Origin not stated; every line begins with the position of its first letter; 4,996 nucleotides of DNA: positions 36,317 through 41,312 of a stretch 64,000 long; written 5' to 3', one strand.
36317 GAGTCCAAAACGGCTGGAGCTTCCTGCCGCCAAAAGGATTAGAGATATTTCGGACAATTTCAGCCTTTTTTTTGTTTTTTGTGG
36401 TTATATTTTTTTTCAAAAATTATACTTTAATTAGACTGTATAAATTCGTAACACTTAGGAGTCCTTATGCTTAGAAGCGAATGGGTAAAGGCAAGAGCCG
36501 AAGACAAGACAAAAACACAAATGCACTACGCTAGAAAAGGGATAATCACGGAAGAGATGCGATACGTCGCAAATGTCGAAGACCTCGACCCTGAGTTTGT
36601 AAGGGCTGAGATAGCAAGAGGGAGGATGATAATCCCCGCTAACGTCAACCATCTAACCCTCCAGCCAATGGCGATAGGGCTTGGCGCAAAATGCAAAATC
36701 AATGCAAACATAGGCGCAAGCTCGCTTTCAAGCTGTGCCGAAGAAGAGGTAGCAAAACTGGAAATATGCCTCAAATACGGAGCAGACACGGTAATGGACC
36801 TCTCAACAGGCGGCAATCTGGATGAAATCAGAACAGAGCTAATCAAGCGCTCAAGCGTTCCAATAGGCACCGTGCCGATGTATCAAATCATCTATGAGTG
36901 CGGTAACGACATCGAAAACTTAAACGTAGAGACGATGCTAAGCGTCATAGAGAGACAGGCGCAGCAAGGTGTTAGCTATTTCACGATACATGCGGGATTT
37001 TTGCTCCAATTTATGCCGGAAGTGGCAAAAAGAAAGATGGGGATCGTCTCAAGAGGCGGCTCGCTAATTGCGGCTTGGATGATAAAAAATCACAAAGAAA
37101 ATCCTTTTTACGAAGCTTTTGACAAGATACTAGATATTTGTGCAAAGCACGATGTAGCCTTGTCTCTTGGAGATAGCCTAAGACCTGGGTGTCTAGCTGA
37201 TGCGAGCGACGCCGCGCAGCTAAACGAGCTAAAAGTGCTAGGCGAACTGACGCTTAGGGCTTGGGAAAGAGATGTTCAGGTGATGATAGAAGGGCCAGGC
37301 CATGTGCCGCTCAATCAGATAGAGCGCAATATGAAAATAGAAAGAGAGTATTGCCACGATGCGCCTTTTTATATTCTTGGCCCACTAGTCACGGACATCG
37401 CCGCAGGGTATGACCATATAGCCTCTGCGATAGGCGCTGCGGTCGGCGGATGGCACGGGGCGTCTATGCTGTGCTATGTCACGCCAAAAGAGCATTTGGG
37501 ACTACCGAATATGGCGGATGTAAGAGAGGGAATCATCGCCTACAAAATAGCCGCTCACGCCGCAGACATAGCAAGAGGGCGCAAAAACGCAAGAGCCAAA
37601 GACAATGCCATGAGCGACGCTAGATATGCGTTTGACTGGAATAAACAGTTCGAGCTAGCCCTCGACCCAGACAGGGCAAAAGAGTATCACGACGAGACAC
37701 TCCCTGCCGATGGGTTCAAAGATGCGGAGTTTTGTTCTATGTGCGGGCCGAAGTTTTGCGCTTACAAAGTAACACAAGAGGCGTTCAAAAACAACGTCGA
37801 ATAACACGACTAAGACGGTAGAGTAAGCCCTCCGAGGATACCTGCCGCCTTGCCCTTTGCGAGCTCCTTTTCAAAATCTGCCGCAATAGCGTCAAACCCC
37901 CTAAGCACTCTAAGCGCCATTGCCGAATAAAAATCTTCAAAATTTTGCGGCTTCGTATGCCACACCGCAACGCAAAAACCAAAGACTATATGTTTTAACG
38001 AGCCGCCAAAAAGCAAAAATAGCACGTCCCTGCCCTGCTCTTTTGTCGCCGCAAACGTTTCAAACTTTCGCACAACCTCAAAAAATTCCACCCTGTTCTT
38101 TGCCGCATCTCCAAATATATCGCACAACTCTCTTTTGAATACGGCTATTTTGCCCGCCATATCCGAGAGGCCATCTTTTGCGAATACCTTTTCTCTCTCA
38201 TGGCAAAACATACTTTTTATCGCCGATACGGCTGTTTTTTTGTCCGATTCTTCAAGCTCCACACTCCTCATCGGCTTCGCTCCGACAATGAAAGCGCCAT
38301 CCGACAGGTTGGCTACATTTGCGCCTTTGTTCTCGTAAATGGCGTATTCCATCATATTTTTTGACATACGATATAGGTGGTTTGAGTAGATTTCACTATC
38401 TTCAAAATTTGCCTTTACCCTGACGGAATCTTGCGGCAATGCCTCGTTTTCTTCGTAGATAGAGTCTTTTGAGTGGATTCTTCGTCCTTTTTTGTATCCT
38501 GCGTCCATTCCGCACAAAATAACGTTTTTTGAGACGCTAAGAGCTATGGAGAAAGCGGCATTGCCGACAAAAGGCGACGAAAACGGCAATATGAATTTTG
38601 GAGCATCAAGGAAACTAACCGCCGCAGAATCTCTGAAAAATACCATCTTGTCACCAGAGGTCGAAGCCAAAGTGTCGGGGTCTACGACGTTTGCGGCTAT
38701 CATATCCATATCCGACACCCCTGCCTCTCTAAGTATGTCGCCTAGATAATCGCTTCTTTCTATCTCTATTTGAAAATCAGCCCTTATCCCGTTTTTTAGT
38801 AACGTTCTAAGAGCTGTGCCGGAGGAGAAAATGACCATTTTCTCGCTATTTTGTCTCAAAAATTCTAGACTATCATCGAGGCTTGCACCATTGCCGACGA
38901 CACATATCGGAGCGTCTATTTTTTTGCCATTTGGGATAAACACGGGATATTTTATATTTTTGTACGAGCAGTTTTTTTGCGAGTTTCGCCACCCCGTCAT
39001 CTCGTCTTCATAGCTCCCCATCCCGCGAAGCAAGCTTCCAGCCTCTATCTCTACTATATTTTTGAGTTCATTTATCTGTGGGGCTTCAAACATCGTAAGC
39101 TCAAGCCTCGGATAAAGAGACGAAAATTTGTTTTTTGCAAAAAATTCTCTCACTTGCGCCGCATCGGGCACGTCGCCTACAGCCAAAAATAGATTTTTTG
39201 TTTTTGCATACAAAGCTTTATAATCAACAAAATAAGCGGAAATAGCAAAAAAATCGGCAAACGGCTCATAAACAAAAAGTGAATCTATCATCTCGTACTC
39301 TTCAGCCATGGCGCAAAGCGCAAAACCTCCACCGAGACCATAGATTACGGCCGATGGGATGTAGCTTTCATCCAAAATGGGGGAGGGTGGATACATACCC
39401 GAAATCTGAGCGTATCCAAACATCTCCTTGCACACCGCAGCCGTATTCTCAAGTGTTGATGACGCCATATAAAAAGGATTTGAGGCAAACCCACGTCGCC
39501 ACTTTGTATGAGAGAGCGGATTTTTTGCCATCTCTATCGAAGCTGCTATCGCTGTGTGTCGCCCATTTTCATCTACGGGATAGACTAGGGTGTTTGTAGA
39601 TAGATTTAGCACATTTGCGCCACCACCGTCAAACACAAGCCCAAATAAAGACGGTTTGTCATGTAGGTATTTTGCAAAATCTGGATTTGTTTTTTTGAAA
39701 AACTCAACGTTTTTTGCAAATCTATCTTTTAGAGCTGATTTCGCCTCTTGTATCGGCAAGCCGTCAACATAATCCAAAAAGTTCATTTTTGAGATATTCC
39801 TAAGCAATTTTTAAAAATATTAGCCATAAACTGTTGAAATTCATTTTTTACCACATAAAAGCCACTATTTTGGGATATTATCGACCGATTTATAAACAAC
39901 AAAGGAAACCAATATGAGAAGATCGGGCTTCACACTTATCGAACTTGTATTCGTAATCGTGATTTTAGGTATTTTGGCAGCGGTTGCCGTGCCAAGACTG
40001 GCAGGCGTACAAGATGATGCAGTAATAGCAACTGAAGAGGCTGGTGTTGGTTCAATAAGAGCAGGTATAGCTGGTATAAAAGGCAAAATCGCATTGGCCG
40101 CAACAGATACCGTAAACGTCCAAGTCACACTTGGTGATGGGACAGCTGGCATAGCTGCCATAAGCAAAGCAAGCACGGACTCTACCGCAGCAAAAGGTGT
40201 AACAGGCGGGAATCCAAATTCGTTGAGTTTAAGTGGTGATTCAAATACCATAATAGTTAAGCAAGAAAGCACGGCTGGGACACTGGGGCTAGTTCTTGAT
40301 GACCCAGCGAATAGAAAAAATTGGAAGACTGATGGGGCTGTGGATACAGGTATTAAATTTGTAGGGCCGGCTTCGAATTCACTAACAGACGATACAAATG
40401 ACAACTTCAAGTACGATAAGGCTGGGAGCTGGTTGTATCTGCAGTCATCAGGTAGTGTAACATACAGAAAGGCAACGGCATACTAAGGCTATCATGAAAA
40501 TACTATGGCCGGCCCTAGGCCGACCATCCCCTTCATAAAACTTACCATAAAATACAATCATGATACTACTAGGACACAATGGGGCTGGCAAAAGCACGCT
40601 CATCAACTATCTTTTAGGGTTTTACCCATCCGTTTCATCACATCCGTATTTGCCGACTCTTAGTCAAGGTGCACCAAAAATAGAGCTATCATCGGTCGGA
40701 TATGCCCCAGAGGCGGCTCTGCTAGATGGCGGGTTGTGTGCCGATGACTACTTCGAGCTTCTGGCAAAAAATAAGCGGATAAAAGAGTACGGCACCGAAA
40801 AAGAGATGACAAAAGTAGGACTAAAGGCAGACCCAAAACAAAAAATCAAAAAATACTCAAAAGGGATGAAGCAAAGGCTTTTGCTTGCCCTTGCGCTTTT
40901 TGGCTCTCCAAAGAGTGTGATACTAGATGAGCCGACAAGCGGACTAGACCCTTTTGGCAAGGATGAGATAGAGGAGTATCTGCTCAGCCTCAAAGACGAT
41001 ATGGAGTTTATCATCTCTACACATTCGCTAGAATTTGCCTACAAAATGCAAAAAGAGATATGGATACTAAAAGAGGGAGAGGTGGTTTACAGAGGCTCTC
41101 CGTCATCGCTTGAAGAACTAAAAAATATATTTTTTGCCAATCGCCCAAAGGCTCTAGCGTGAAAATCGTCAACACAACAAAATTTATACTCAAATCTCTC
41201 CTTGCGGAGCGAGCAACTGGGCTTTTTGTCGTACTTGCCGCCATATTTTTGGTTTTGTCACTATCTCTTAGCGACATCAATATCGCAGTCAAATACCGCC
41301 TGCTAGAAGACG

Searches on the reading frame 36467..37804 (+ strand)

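Call 49: search_protein_families(library=ncbifam, proteins=[window:36467-37804:+], max_evalue=0.00001)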
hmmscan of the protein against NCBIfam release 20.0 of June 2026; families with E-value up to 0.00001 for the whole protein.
window:36467-37804:+ (445 aa): 4 families
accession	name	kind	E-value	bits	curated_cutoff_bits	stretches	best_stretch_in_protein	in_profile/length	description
NF009895.0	PRK13352.1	equivalog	2.7e-205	682.1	410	1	16-442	2-423/430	phosphomethylpyrimidine synthase ThiC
NF006763.1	PRK09284.1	equivalog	1.4e-202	674.1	650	1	10-438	110-562/564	phosphomethylpyrimidine synthase ThiC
TIGR00190.1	thiC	equivalog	3.4e-201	668.5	460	1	17-440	2-422/423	phosphomethylpyrimidine synthase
TIGR04386.1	ThiC_like_1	exception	1.1e-148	495.5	700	1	17-441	1-425/426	B12 lower ligand biosynthesis ThiC-like protein BzaB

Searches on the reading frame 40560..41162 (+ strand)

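Call 49: search_protein_families(library=ncbifam, proteins=[window:40560-41162:+], max_evalue=0.00001)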
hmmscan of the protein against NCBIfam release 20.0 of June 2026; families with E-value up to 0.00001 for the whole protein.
window:40560-41162:+ (200 aa): 163 families (the best 25 are shown)
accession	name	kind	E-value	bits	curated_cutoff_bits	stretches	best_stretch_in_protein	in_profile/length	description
TIGR03740.1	galliderm_ABC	subfamily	6.8e-33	114.2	309.75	1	3-192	31-219/223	lantibiotic protection ABC transporter ATP-binding subunit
TIGR01188.1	drrA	subfamily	5.8e-27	94.8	312.45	1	3-186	24-213/302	daunorubicin resistance ABC transporter, ATP-binding protein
TIGR03522.1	GldA_ABC_ATP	equivalog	1.2e-24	87.4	402.6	1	3-186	33-221/301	gliding motility-associated ABC transporter ATP-binding subunit GldA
TIGR04521.1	ECF_ATPase_2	equivalog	4.8e-22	78.3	330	1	73-184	119-232/279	energy-coupling factor transporter ATPase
NF033858.1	ABC2_perm_RbbA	equivalog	1e-21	76.6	1050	1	4-188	298-488/909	ribosome-associated ATPase/putative transporter RbbA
TIGR04520.1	ECF_ATPase_1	equivalog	1e-20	74.3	315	1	80-184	118-223/269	energy-coupling factor transporter ATPase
TIGR02315.1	ABC_phnC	equivalog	3.8e-20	72.4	266.1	1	80-186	127-235/243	phosphonate ABC transporter ATP-binding protein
NF010158.0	PRK13637.1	equivalog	2.4e-19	69.6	390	1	3-183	38-231/287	energy-coupling factor transporter ATPase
TIGR00972.1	3a0107s01c2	equivalog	8.8e-19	67.8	343.2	1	71-183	113-229/248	phosphate ABC transporter ATP-binding protein PstB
TIGR03864.1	PQQ_ABC_ATP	hypoth_equivalog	1.1e-18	67.6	302.25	1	1-186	30-221/236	ABC transporter, ATP-binding subunit, PQQ-dependent alcohol dehydrogenase system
NF008379.0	PRK11174.1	equivalog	1.7e-18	66.6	684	1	2-191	380-577/588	heme ABC transporter permease/ATP-binding protein CydD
TIGR01257.1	rim_protein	equivalog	2.5e-18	64.4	4012.85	1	3-185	961-1148/2272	rim ABC transporter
NF010060.0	PRK13537.1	equivalog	2.9e-18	65.8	521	1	3-185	46-234/314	nodulation factor ABC transporter ATP-binding protein NodI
NF047568.1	PSM_export_PmtC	equivalog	5.1e-18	65.5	375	1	57-176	79-199/290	phenol-soluble modulin export ABC transporter ATP-binding protein PmtC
NF000355.4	ribo_prot_ABC_F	equivalog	5.3e-18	65.1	380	1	2-170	343-499/499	ribosomal protection-like ABC-F family protein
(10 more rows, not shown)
